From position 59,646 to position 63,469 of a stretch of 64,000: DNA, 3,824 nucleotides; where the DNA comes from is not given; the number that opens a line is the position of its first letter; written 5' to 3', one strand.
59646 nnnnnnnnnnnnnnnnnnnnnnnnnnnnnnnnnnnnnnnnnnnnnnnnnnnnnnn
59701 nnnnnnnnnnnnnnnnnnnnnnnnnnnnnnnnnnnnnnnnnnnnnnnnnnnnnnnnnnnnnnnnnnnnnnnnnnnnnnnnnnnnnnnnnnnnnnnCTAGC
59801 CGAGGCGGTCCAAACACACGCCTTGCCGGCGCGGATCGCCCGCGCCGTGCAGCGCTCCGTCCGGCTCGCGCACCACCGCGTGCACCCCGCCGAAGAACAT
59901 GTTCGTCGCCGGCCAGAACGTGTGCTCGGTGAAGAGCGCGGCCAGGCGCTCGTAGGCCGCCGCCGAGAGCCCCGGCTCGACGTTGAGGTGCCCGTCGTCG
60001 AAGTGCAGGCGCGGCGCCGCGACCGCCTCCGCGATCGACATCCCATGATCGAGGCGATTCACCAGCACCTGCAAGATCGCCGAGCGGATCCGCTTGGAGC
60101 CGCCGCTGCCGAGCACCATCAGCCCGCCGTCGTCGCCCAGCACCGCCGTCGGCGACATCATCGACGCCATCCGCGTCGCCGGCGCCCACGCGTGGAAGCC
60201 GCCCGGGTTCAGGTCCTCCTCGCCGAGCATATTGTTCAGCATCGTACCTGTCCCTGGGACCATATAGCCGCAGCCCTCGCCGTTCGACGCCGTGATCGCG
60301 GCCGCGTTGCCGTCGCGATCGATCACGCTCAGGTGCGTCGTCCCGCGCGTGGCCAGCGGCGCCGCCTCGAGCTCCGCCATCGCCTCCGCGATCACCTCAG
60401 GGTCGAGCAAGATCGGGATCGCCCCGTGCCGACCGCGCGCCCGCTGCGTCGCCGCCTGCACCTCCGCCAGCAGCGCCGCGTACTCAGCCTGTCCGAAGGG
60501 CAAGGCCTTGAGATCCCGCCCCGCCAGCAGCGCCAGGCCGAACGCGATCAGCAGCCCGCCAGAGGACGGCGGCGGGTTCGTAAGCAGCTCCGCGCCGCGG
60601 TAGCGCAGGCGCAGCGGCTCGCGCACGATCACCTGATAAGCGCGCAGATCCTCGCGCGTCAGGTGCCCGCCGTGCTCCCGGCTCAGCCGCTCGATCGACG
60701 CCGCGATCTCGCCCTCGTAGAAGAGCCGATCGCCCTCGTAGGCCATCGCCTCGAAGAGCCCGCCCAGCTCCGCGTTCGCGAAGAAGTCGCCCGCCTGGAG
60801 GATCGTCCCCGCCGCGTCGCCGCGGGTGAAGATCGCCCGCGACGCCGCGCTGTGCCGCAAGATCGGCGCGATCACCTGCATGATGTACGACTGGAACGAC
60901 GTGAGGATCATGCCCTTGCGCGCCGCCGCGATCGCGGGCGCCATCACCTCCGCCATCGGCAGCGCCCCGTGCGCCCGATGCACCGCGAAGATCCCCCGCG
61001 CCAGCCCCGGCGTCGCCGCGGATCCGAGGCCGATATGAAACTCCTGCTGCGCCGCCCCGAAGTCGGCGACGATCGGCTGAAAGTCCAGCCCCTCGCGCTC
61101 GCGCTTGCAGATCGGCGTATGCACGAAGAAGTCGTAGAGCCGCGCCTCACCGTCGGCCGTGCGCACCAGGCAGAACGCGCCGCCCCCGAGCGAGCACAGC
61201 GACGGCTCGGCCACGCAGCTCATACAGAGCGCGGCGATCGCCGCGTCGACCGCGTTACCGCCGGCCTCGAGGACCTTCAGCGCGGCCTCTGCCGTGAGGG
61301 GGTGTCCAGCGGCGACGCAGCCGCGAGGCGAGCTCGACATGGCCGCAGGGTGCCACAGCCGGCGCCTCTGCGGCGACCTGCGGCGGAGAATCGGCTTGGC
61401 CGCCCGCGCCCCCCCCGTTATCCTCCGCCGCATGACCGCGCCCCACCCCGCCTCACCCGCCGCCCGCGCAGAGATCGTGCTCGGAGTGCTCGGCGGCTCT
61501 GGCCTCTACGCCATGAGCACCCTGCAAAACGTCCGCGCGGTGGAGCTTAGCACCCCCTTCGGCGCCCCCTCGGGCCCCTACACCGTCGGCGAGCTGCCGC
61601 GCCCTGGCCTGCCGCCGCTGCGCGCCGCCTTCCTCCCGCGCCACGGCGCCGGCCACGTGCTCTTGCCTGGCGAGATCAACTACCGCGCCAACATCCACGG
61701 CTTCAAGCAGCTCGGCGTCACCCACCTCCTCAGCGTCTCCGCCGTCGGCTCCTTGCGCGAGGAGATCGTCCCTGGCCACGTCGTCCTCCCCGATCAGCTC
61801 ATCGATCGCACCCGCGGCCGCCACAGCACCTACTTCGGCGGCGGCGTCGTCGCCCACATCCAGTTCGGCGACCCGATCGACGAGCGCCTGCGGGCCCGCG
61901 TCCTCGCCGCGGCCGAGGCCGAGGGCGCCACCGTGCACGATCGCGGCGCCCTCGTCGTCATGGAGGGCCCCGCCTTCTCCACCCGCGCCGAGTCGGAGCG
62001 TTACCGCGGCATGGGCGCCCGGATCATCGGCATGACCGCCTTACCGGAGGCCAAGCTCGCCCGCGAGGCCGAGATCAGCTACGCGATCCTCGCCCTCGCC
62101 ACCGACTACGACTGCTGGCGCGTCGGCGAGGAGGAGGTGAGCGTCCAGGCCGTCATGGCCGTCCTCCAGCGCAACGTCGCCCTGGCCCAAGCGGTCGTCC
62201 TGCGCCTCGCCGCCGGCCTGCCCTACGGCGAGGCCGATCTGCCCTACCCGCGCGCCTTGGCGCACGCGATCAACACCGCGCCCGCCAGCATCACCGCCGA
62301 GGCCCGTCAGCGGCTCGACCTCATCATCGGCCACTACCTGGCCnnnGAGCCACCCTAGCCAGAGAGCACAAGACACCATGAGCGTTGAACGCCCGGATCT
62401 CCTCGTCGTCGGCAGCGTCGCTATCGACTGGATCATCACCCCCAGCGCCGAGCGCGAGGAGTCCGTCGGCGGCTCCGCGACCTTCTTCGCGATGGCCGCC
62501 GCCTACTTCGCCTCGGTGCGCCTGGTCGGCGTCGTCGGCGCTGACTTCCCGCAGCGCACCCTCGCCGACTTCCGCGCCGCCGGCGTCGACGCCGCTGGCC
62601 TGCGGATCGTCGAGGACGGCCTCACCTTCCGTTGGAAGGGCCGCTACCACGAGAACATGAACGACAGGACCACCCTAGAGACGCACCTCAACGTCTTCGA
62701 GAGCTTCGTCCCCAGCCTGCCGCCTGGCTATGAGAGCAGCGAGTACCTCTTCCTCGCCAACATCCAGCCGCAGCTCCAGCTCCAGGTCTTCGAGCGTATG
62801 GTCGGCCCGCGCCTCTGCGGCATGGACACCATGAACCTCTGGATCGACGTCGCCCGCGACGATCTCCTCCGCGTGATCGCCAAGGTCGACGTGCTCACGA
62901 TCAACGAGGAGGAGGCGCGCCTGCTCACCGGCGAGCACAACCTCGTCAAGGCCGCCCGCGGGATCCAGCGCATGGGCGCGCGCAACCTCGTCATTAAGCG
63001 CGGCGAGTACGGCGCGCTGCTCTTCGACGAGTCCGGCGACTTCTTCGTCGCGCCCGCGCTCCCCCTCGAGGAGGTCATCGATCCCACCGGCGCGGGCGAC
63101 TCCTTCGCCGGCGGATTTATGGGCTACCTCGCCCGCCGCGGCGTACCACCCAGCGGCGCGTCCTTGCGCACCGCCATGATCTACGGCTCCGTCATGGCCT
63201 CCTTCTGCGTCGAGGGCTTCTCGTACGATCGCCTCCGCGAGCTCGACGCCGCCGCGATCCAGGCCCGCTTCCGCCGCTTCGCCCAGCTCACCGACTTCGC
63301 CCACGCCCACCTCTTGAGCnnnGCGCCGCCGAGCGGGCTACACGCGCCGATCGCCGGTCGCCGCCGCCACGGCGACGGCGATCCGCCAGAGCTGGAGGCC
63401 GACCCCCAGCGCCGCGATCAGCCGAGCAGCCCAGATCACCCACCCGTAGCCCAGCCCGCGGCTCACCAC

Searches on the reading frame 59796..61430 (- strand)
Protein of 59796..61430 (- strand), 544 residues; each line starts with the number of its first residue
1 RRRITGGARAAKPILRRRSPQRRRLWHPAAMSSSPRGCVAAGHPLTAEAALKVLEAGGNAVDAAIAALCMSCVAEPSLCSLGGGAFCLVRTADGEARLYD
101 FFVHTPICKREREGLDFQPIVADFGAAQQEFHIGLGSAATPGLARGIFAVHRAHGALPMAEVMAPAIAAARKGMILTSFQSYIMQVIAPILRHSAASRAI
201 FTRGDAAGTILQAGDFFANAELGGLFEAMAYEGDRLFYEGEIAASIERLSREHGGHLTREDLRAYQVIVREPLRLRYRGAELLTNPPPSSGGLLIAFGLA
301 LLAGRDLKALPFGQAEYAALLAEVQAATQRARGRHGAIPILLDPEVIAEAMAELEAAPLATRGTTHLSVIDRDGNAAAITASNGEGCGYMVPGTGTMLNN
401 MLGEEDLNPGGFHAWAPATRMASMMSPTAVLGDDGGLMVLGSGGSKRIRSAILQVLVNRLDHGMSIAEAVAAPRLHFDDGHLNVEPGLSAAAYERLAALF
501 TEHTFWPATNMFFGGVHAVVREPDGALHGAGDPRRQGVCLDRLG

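Call 59: search_protein_families(library=pfam, proteins=[window:59796-61430:-], max_evalue=0.001)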
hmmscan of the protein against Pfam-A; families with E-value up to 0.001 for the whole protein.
window:59796-61430:- (544 aa): 1 family
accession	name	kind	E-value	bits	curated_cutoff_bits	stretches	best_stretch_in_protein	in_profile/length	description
PF01019.26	G_glu_transpept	-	2.6e-100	337.1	27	1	52-537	2-512/512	Gamma-glutamyltranspeptidase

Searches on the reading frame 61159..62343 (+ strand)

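Call 59: search_protein_families(library=pfam, proteins=[window:61159-62343:+], max_evalue=0.001)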
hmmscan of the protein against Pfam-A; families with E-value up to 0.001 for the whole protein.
window:61159-62343:+ (395 aa): 1 family
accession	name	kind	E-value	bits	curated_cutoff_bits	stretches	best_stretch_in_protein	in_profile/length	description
PF01048.26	PNP_UDP_1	-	2.4e-37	129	25.1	1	108-350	2-231/233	Phosphorylase superfamily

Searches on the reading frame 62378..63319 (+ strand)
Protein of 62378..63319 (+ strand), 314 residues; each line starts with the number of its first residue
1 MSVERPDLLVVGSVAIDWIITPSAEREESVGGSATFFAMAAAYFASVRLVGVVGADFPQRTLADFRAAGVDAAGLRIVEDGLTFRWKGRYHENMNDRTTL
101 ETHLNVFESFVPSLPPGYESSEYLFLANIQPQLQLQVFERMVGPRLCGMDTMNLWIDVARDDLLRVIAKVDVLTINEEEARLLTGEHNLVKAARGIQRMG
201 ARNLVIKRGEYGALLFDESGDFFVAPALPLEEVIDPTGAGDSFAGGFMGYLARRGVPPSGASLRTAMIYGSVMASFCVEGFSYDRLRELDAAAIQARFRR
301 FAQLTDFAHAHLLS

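Call 59: search_protein_families(library=pfam, proteins=[window:62378-63319:+], max_evalue=0.001)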
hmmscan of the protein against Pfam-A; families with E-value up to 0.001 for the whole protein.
window:62378-63319:+ (314 aa): 1 family
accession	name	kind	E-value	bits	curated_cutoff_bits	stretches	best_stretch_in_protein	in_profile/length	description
PF00294.29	PfkB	-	8.6e-34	117.7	25.8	1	7-279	3-291/302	pfkB family carbohydrate kinase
